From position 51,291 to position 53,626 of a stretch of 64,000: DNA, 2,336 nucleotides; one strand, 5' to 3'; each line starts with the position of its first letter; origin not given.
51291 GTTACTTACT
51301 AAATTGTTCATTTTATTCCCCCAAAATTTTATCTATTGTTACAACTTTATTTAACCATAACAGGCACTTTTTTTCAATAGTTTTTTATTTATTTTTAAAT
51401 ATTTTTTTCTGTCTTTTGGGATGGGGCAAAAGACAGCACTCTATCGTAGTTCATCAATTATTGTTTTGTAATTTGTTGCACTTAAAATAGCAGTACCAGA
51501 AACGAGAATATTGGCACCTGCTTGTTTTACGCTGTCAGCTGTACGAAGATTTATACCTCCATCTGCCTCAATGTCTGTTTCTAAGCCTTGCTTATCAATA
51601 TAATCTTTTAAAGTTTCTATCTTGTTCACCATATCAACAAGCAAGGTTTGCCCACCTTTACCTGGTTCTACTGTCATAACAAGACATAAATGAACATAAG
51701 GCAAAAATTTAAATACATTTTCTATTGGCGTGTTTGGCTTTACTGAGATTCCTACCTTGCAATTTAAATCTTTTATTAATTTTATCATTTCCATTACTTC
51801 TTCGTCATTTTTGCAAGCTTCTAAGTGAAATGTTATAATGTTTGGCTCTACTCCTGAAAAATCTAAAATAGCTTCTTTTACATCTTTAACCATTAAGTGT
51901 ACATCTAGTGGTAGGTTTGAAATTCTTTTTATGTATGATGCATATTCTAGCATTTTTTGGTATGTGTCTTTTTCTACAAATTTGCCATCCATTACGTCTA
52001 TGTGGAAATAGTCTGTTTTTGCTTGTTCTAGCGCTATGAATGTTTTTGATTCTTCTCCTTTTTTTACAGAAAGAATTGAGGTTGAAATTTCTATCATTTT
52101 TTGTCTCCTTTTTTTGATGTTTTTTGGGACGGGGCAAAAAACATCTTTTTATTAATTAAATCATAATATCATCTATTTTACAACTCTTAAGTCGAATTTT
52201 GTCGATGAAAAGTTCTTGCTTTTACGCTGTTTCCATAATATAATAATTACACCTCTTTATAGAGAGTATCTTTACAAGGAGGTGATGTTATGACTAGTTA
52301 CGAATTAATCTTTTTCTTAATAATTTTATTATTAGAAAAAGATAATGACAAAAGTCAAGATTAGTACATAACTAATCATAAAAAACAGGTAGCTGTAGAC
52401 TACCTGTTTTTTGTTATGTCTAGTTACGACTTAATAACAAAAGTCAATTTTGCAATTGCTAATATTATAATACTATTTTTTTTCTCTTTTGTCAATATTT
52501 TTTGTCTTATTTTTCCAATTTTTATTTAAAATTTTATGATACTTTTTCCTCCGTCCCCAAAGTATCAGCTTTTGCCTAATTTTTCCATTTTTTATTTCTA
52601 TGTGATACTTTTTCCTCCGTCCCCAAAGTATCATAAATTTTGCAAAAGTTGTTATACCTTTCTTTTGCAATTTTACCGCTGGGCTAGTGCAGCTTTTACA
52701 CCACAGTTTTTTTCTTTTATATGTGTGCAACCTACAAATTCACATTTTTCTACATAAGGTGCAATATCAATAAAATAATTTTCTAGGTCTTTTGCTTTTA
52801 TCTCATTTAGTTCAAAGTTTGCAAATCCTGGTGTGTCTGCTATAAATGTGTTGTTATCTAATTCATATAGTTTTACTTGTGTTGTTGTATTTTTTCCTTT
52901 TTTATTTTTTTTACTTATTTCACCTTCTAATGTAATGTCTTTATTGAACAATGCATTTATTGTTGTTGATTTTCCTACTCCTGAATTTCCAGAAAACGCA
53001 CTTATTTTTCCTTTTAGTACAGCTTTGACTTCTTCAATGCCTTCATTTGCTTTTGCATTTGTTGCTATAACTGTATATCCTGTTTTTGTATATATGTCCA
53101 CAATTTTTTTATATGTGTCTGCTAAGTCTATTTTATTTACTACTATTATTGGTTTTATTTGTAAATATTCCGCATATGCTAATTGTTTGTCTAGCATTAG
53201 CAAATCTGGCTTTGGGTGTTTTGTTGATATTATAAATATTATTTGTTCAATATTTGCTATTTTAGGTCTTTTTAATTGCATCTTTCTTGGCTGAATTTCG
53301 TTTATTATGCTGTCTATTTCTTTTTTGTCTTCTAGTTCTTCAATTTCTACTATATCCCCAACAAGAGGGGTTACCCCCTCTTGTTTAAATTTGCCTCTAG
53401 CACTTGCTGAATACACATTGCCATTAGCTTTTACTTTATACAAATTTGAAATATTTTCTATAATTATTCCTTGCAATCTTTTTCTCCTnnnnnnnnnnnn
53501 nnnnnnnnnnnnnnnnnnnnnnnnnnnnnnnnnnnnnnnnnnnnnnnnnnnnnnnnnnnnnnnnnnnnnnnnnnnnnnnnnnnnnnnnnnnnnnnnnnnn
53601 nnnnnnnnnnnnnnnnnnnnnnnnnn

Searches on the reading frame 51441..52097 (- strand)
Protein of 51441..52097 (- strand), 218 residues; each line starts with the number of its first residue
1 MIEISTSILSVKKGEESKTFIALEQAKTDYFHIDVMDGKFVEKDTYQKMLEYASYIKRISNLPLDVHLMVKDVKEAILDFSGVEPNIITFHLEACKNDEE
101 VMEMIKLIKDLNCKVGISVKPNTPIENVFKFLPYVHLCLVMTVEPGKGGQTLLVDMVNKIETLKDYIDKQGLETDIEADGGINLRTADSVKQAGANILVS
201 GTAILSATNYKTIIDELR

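Call 28: search_protein_families(library=pfam, proteins=[window:51441-52097:-])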
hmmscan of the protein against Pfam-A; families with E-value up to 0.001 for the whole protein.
window:51441-52097:- (218 aa): 2 families
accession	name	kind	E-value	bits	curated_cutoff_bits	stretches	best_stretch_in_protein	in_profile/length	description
PF00834.25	Ribul_P_3_epim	-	7e-55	185.9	21.1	1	4-204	2-197/198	Ribulose-phosphate 3 epimerase family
PF09868.14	DUF2095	-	0.00051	20.5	25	0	70-109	51-89/129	Uncharacterized protein conserved in archaea (DUF2095)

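Call 48: find_encoding_contigs(protein=window:51441-52097:-, flank=3000, max_places=10)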
Protein window:51441-52097:- (218 aa): 21 contigs read that carry it; 10 places shown.
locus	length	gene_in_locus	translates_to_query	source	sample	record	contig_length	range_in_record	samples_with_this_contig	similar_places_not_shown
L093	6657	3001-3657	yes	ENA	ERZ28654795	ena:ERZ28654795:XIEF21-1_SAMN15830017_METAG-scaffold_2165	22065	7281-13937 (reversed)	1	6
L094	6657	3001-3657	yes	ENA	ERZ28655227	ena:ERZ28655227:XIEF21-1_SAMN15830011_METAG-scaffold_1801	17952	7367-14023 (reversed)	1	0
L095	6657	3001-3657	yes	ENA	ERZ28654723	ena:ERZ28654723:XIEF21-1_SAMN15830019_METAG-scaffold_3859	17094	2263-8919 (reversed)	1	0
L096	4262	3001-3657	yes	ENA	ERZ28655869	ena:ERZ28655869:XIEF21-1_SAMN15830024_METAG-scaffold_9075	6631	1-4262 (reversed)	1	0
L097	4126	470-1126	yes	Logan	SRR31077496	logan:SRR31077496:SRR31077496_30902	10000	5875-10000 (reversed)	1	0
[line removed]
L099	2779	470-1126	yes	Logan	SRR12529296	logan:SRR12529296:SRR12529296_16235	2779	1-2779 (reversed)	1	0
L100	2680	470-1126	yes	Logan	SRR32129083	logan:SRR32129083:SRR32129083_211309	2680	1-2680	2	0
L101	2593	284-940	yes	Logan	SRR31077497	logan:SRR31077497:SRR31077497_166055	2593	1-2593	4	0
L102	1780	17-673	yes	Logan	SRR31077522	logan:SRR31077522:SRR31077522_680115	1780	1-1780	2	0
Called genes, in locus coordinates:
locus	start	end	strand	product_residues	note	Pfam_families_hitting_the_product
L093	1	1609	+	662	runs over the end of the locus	PF00069:Pkinase, PF03109:ABC1 (faint), PF07714:PK_Tyr_Ser-Thr, PF03793:PASTA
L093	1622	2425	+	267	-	PF16745:RsgA_N, PF03193:RsgA_GTPase, PF01926:MMR_HSR1, PF00735:Septin (faint)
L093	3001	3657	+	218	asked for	PF00834:Ribul_P_3_epim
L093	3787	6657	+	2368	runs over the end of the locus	PF09479:Flg_new, PF03382:DUF285, PF23952:LRR_EndoS (faint), PF09479:Flg_new, PF03382:DUF285, PF09479:Flg_new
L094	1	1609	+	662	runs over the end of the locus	PF00069:Pkinase, PF03109:ABC1 (faint), PF07714:PK_Tyr_Ser-Thr, PF03793:PASTA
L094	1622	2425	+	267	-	PF16745:RsgA_N, PF03193:RsgA_GTPase, PF01926:MMR_HSR1, PF00735:Septin (faint)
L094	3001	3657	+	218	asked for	PF00834:Ribul_P_3_epim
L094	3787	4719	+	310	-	-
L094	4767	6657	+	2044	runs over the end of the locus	PF09479:Flg_new, PF03382:DUF285, PF23952:LRR_EndoS (faint), PF09479:Flg_new, PF03382:DUF285, PF09479:Flg_new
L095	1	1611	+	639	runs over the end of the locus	PF00069:Pkinase, PF03109:ABC1 (faint), PF07714:PK_Tyr_Ser-Thr, PF03793:PASTA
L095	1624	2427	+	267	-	PF16745:RsgA_N, PF02421:FeoB_N (faint), PF03193:RsgA_GTPase, PF00005:ABC_tran (weak), PF01926:MMR_HSR1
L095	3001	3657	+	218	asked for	PF00834:Ribul_P_3_epim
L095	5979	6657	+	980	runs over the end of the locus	?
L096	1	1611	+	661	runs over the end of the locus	PF00069:Pkinase, PF03109:ABC1 (faint), PF07714:PK_Tyr_Ser-Thr, PF03793:PASTA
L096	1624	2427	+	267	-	PF16745:RsgA_N, PF03193:RsgA_GTPase, PF00005:ABC_tran (weak), PF01926:MMR_HSR1 (weak)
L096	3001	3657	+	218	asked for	PF00834:Ribul_P_3_epim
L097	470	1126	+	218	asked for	PF00834:Ribul_P_3_epim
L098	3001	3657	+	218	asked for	PF00834:Ribul_P_3_epim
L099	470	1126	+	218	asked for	PF00834:Ribul_P_3_epim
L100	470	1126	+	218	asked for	PF00834:Ribul_P_3_epim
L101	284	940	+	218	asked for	PF00834:Ribul_P_3_epim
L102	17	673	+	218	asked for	PF00834:Ribul_P_3_epim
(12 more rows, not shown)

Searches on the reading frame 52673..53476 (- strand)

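Call 28: search_protein_families(library=pfam, proteins=[window:52673-53476:-])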
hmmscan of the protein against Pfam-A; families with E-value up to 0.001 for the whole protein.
window:52673-53476:- (267 aa): 7 families
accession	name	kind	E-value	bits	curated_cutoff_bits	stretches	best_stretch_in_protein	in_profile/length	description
PF03193.22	RsgA_GTPase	-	4e-49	167.2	30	1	61-223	1-173/174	RsgA GTPase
PF16745.11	RsgA_N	-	6e-15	55.2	27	1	2-51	1-50/54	RsgA N-terminal domain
PF01926.29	MMR_HSR1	-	1.3e-08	35.3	21.9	1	160-236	3-71/113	50S ribosome-binding GTPase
PF00735.24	Septin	-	1e-05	25.4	26.2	1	162-224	10-78/280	Septin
PF02421.24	FeoB_N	-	3e-05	24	27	0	77-152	80-154/156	Ferrous iron transport protein B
PF00005.33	ABC_tran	-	8.5e-05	23.6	25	1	155-196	10-51/137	ABC transporter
PF00009.33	GTP_EFTU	-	0.00075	19.6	26.5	0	99-133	114-150/188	Elongation factor Tu GTP binding domain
